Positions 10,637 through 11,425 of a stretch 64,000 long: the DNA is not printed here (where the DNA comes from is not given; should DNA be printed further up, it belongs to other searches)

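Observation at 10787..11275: N-terminal-domain-only nadC ORF wedged between panC and coaX where mycobacteria have panD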

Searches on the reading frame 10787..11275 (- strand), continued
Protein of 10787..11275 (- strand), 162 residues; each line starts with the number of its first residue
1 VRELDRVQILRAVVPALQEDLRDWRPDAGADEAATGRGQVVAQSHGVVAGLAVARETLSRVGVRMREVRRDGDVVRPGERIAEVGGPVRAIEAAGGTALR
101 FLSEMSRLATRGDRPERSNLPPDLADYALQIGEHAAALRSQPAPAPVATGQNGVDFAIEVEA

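Call 57: find_homologous_proteins(query=A8, max_evalue=0.00001)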
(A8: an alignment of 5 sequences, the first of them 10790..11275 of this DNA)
Query A8 (5 sequences) (162 aa, profile of the alignment): 481 proteins with E <= 0.00001 among 8000 candidates; the best 120 are listed.
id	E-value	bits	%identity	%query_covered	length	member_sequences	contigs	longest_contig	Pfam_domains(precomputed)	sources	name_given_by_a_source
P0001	1.3e-85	303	100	100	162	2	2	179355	PF02749.23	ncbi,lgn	ncbi:MAG: hypothetical protein ACRDH8_01185 [Actinomycetota bacterium]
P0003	2.8e-84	299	80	98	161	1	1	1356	PF02749.23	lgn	-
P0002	4.4e-82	292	86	99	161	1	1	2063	PF02749.23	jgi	jgi:nicotinate-nucleotide pyrophosphorylase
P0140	1.2e-57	212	46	99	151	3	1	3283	PF02749.23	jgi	-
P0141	1.4e-37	147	55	80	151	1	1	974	PF02749.23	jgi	jgi:nicotinate-nucleotide pyrophosphorylase (carboxylating)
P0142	2.9e-34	136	40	99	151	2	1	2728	PF02749.23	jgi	jgi:nicotinate-nucleotide pyrophosphorylase (carboxylating)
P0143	1.4e-32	131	44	99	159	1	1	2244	PF02749.23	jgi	jgi:nicotinate-nucleotide pyrophosphorylase (carboxylating)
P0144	5.2e-32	129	40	98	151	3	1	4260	PF02749.23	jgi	jgi:nicotinate-nucleotide pyrophosphorylase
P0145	3.1e-31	126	45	81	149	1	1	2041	PF02749.23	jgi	jgi:nicotinate-nucleotide pyrophosphorylase (carboxylating)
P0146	5.2e-31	126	46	83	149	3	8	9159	PF02749.23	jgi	jgi:nicotinate-nucleotide pyrophosphorylase (carboxylating)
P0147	8.2e-31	125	44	98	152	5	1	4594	PF02749.23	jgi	-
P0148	8.6e-31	125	39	99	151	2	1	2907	PF02749.23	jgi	jgi:nicotinate-nucleotide pyrophosphorylase (carboxylating)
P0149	9.3e-31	125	48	78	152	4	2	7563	PF02749.23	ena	-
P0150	1.5e-30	124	45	83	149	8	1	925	PF02749.23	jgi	jgi:nicotinate-nucleotide pyrophosphorylase (carboxylating)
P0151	2.0e-30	124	53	68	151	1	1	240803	PF02749.23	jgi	jgi:nicotinate-nucleotide pyrophosphorylase (carboxylating)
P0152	9.6e-30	122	44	83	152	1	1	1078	PF02749.23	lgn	-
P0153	1.2e-29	121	47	83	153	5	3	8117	PF02749.23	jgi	jgi:nicotinate-nucleotide pyrophosphorylase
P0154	2.5e-28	117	44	98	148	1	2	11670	PF02749.23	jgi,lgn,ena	jgi:nicotinate-nucleotide pyrophosphorylase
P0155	1.1e-27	115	44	99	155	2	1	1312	PF02749.23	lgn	-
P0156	1.4e-27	115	48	74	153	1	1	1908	PF02749.23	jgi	jgi:quinolinate phosphoribosyl transferase-like protein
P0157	1.9e-27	114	43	99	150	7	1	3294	PF02749.23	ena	-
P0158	1.1e-26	112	41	99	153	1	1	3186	PF02749.23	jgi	jgi:nicotinate-nucleotide pyrophosphorylase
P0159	2.3e-26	111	48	72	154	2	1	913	PF02749.23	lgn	-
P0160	2.3e-26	111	46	72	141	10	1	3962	PF02749.23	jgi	jgi:hypothetical protein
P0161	1.1e-25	108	54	69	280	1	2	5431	PF02749.23,PF01729.26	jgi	jgi:nicotinate-nucleotide pyrophosphorylase (carboxylating)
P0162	1.3e-25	108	45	79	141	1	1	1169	PF02749.23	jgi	jgi:hypothetical protein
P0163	1.3e-25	108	42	99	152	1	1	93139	PF02749.23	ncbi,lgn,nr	ncbi:MAG: hypothetical protein M3Q23_04210 [Actinomycetota bacterium]|nr:hypothetical protein [Actin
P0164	2.0e-25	108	45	72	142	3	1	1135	PF02749.23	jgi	jgi:hypothetical protein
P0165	3.4e-24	104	42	70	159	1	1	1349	PF02749.23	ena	-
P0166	1.0e-23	102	48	65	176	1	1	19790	PF02749.23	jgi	jgi:hypothetical protein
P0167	1.6e-22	98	44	74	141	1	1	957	PF02749.23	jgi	jgi:nicotinate-nucleotide pyrophosphorylase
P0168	1.9e-22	98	49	65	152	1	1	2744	PF02749.23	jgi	jgi:nicotinate-nucleotide pyrophosphorylase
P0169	2.3e-22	98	46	66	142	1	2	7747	PF02749.23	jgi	jgi:hypothetical protein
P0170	3.0e-22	97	46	65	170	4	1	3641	PF02749.23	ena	-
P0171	3.0e-22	97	42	72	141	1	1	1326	PF02749.23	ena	-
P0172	7.2e-22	96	43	70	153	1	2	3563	PF02749.23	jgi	jgi:Quinolinate phosphoribosyl transferase, N-terminal domain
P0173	3.1e-21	94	37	98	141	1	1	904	PF02749.23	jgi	jgi:hypothetical protein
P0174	7.4e-20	89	39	97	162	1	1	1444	PF02749.23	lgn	-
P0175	8.6e-20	89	39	92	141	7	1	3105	PF02749.23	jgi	jgi:nicotinate-nucleotide pyrophosphorylase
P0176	2.8e-19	88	39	73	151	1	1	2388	PF02749.23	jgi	jgi:nicotinate-nucleotide pyrophosphorylase (carboxylating)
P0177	4.9e-19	87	45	63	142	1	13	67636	PF02749.23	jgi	jgi:nicotinate-nucleotide pyrophosphorylase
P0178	6.4e-19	86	38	98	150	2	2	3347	PF02749.23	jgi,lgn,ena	-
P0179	6.9e-19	86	41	66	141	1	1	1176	PF02749.23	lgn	-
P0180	1.2e-17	82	50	61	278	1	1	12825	PF02749.23,PF01729.26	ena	-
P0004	1.9e-16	78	42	64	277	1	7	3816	PF02749.23,PF01729.26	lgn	-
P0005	8.9e-15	73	39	68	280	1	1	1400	PF02749.23,PF01729.26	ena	-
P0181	4.1e-14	71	41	66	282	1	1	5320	PF02749.23,PF01729.26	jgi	-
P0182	5.5e-14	70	48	64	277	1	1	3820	PF02749.23,PF01729.26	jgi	jgi:nicotinate-nucleotide pyrophosphorylase (carboxylating)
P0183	6.3e-14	70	45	67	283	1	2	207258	PF02749.23,PF01729.26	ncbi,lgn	-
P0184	9.7e-14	70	39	59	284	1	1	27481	PF02749.23,PF01729.26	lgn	-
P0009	1.9e-13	69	40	65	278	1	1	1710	PF02749.23,PF01729.26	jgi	jgi:nicotinate-nucleotide pyrophosphorylase (carboxylating)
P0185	3.4e-13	68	46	50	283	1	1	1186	PF02749.23,PF01729.26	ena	-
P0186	3.5e-13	68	48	43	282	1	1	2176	PF02749.23,PF01729.26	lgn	-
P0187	8.6e-13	66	43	66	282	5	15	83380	PF02749.23,PF01729.26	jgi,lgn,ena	jgi:nicotinate-nucleotide pyrophosphorylase (carboxylating)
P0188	9.1e-13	66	47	46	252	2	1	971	PF02749.23,PF01729.26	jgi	-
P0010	9.9e-13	66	42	62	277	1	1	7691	PF02749.23,PF01729.26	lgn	-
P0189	1.0e-12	66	36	68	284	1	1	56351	PF02749.23,PF01729.26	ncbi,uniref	ncbi:carboxylating nicotinate-nucleotide diphosphorylase [Melioribacter sp. Ez-97]|uniref:carboxylat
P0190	1.0e-12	66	39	68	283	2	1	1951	PF02749.23,PF01729.26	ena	-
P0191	1.3e-12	66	47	46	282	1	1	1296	PF02749.23,PF01729.26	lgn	-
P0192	1.3e-12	66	40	63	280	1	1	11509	PF02749.23,PF01729.26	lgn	-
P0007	1.3e-12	66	42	63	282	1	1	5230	PF02749.23,PF01729.26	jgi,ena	-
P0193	1.3e-12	66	47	46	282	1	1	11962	PF02749.23,PF01729.26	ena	-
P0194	1.4e-12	66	44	59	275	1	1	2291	PF02749.23,PF01729.26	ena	-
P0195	1.8e-12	65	40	66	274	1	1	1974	PF02749.23,PF01729.26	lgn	-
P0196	2.0e-12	65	43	62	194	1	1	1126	PF02749.23,PF01729.26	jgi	-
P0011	3.1e-12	65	38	68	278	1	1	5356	PF02749.23,PF01729.26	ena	-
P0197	3.8e-12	64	41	66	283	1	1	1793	PF02749.23,PF01729.26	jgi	jgi:nicotinate-nucleotide pyrophosphorylase (carboxylating)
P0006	5.3e-12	64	41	63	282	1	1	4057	PF02749.23,PF01729.26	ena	-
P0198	5.5e-12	64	42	59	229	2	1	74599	PF02749.23,PF01729.26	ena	-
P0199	5.9e-12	64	41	66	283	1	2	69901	PF02749.23,PF01729.26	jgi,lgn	jgi:nicotinate-nucleotide pyrophosphorylase (carboxylating)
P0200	6.1e-12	64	45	47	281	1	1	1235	PF02749.23,PF01729.26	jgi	jgi:nicotinate-nucleotide pyrophosphorylase (carboxylating)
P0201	6.2e-12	64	38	63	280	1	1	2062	PF02749.23,PF01729.26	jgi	-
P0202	6.3e-12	64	46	46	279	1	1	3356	PF02749.23,PF01729.26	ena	-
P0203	7.0e-12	64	40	69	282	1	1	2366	PF02749.23,PF01729.26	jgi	jgi:nicotinate-nucleotide pyrophosphorylase (carboxylating)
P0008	8.9e-12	63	41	63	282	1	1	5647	PF02749.23,PF01729.26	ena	-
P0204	9.2e-12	63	38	69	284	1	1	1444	PF02749.23,PF01729.26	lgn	-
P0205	9.3e-12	63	49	46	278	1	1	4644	PF02749.23,PF01729.26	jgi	-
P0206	1.2e-11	63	39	70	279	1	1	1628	PF02749.23,PF01729.26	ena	-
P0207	1.5e-11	62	39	59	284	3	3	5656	PF02749.23,PF01729.26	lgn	-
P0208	1.6e-11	62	40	59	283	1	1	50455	PF02749.23,PF01729.26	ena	-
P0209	1.8e-11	62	39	62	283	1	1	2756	PF02749.23,PF01729.26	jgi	jgi:nicotinate-nucleotide pyrophosphorylase (carboxylating)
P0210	1.9e-11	62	45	59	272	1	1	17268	PF02749.23,PF01729.26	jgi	jgi:nicotinate-nucleotide pyrophosphorylase (carboxylating)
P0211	2.1e-11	62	42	66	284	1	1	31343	PF02749.23,PF01729.26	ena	-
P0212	2.2e-11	62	41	60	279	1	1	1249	PF02749.23,PF01729.26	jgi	jgi:nicotinate-nucleotide pyrophosphorylase (carboxylating)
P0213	2.3e-11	62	50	44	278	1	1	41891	PF02749.23,PF01729.26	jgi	-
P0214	3.0e-11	61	42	69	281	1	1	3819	PF02749.23,PF01729.26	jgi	jgi:nicotinate-nucleotide pyrophosphorylase (carboxylating)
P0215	3.2e-11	61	41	68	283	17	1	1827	PF02749.23,PF01729.26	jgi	jgi:nicotinate-nucleotide pyrophosphorylase (carboxylating)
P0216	3.3e-11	61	42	59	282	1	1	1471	PF02749.23,PF01729.26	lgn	-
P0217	3.7e-11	61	42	47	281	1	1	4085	PF02749.23,PF01729.26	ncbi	ncbi:MAG: carboxylating nicotinate-nucleotide diphosphorylase [Verrucomicrobiales bacterium]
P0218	4.1e-11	61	39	68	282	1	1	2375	PF02749.23,PF01729.26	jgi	jgi:nicotinate-nucleotide pyrophosphorylase (carboxylating)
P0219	4.2e-11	61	38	70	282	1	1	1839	PF02749.23,PF01729.26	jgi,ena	-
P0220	4.2e-11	61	36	67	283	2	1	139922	PF02749.23,PF01729.26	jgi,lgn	jgi:nicotinate-nucleotide pyrophosphorylase (carboxylating)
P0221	4.3e-11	61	42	62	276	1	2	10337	PF02749.23,PF01729.26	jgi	jgi:nicotinate-nucleotide pyrophosphorylase (carboxylating)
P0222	4.5e-11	61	41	66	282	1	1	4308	PF02749.23,PF01729.26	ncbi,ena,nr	ncbi:MAG TPA: carboxylating nicotinate-nucleotide diphosphorylase [Candidatus Polarisedimenticolia b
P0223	4.8e-11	61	45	47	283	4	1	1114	PF02749.23,PF01729.26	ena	-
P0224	5.4e-11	61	35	72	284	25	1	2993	PF02749.23,PF01729.26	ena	-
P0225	5.4e-11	61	42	46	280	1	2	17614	PF02749.23,PF01729.26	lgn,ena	-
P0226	6.0e-11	60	45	44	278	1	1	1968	PF02749.23,PF01729.26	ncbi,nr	ncbi:MAG: carboxylating nicotinate-nucleotide diphosphorylase [Chloroflexota bacterium]|nr:carboxyla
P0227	6.0e-11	60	39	61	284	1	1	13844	PF02749.23,PF01729.26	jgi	jgi:nicotinate-nucleotide pyrophosphorylase (carboxylating)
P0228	7.5e-11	60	36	67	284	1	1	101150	PF02749.23,PF01729.26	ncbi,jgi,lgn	jgi:nicotinate-nucleotide pyrophosphorylase (carboxylating)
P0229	8.6e-11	60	45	43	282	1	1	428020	PF02749.23,PF01729.26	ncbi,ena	-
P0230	9.3e-11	60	38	70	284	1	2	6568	PF02749.23,PF01729.26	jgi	jgi:nicotinate-nucleotide pyrophosphorylase (carboxylating)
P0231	9.8e-11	60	37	68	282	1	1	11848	PF02749.23,PF01729.26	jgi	jgi:nicotinate-nucleotide pyrophosphorylase (carboxylating)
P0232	9.8e-11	60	41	73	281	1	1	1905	PF02749.23,PF01729.26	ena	-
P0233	1.1e-10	60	44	48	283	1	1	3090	PF02749.23,PF01729.26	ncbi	-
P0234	1.2e-10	60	39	60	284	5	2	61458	PF02749.23,PF01729.26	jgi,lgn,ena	-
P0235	1.5e-10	59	44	62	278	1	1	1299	PF02749.23,PF01729.26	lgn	-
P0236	1.5e-10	59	42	61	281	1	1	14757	PF02749.23,PF01729.26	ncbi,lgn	-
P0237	1.5e-10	59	38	64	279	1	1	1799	PF02749.23,PF01729.26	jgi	jgi:nicotinate-nucleotide pyrophosphorylase (carboxylating)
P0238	1.6e-10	59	38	59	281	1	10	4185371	PF02749.23,PF01729.26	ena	-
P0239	1.7e-10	59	43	61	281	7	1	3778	PF02749.23,PF01729.26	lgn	-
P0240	1.8e-10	59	43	30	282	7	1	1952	PF02749.23,PF01729.26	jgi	-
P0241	1.8e-10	59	47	44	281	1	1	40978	PF02749.23,PF01729.26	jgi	jgi:nicotinate-nucleotide pyrophosphorylase (carboxylating)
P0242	1.9e-10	59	38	56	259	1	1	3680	PF02749.23,PF01729.26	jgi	jgi:nicotinate-nucleotide pyrophosphorylase (carboxylating)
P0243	1.9e-10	59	33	81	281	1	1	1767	PF02749.23,PF01729.26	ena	-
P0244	2.3e-10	59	47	46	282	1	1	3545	PF02749.23,PF01729.26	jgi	jgi:nicotinate-nucleotide pyrophosphorylase (carboxylating)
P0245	2.5e-10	58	39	66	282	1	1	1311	PF02749.23,PF01729.26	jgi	jgi:nicotinate-nucleotide pyrophosphorylase (carboxylating)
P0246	2.6e-10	58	42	48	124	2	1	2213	PF02749.23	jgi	-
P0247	2.8e-10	58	39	61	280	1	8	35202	PF02749.23,PF01729.26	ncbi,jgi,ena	jgi:nicotinate-nucleotide pyrophosphorylase (carboxylating)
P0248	3.1e-10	58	42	61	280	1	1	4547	PF02749.23,PF01729.26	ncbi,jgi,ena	jgi:nicotinate-nucleotide pyrophosphorylase (carboxylating)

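Call 63: find_encoding_contigs(protein=P0161, flank=5000, max_places=2)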
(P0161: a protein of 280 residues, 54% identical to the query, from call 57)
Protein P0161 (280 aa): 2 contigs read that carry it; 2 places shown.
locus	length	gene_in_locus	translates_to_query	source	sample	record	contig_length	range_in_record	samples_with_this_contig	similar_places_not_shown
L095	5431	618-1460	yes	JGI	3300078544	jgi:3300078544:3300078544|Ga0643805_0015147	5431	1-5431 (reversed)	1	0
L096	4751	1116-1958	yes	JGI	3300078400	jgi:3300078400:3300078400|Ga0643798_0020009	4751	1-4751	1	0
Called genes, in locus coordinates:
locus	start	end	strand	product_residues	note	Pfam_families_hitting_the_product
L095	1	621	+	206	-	?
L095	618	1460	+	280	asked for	PF02749:QRPTase_N, PF01729:QRPTase_C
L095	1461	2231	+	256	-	PF03309:Pan_kinase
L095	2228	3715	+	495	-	PF01336:tRNA_anti-codon, PF00152:tRNA-synt_2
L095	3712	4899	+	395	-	PF13458:Peripla_BP_6 (faint)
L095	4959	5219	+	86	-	-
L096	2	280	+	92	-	?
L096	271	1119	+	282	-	PF02569:Pantoate_ligase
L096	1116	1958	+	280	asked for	PF02749:QRPTase_N, PF01729:QRPTase_C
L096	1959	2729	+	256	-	PF03309:Pan_kinase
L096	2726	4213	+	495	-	PF01336:tRNA_anti-codon, PF00152:tRNA-synt_2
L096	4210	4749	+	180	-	?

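Call 64: find_encoding_contigs(protein=P0177, flank=4000, max_places=2)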
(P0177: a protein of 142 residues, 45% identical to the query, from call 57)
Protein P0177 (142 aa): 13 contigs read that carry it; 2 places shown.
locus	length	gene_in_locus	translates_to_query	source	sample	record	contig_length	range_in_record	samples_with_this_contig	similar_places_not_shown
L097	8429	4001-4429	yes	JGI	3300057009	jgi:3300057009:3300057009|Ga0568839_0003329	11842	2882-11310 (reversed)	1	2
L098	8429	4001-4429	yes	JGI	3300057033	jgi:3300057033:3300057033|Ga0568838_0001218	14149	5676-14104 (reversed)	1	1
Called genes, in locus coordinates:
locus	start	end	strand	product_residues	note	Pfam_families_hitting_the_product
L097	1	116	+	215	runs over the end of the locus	?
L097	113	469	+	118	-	PF02152:FolB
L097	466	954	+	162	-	PF01288:HPPK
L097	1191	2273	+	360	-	-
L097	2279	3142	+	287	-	PF03807:F420_oxidored (faint), PF10727:Rossmann-like, PF10728:DUF2520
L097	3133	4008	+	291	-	PF02569:Pantoate_ligase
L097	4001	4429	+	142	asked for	PF02749:QRPTase_N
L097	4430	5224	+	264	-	PF03309:Pan_kinase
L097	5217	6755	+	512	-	PF01336:tRNA_anti-codon, PF00152:tRNA-synt_2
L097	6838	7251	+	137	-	PF00027:cNMP_binding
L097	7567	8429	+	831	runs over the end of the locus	PF02861:Clp_N, PF23569:NBD_SMAX1, PF00004:AAA, PF17871:AAA_lid_9, PF07724:AAA_2, PF07728:AAA_5, PF00004:AAA, PF10431:ClpB_D2-small, +7 more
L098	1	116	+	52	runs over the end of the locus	?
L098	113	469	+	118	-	PF02152:FolB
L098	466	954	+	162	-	PF01288:HPPK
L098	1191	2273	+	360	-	-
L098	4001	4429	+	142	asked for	PF02749:QRPTase_N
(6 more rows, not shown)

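Call 65: find_encoding_contigs(protein=P0151, flank=4000, max_places=2)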
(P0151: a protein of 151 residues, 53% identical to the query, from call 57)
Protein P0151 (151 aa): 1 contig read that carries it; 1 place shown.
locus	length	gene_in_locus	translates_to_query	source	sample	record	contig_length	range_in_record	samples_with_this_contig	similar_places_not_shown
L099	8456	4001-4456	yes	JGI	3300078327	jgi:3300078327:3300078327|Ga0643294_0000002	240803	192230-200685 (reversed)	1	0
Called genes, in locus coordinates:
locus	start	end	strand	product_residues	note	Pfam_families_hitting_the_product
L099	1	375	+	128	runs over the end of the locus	PF02152:FolB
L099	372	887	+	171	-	PF01288:HPPK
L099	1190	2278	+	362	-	-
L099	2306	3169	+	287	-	PF01210:NAD_Gly3P_dh_N (faint), PF03807:F420_oxidored, PF10727:Rossmann-like, PF10728:DUF2520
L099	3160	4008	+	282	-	PF02569:Pantoate_ligase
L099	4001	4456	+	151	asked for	PF02749:QRPTase_N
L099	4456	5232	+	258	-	PF03309:Pan_kinase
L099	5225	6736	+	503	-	PF01336:tRNA_anti-codon, PF00152:tRNA-synt_2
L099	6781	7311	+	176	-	PF12773:DZR (weak), PF13240:Zn_Ribbon_1 (weak), PF00211:Guanylate_cyc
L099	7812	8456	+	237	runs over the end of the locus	-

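Call 76: search_protein_representatives(alignment_id=A9)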
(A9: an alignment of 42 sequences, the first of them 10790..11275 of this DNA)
Query: 42 sequences, 148 profile positions. Proteins with E-value up to 0.001 (for the whole library): 4498; up to 1e-10: 722; up to 1e-30: 15. The best 150 are listed.
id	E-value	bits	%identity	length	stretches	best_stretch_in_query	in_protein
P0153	5.7e-52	191.7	-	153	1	1-147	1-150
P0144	1.8e-49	183.6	-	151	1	2-148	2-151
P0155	6.1e-49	181.9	-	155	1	1-146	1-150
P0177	3.6e-47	176.2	-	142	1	3-146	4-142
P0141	1.7e-44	167.4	-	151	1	2-147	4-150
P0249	3.1e-44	166.6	-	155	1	2-147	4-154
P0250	2.3e-43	163.8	-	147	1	3-147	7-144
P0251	6.4e-40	152.6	-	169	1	4-147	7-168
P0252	7.6e-40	152.4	-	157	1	2-145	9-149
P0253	1.7e-39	151.2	-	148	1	3-147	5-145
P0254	7.7e-38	145.9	-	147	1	4-147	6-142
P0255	4.8e-37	143.3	-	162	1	3-145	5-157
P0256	6.6e-37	142.8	-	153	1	4-146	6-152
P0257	4.0e-35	137.1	-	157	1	1-146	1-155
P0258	4.2e-33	130.5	-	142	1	15-147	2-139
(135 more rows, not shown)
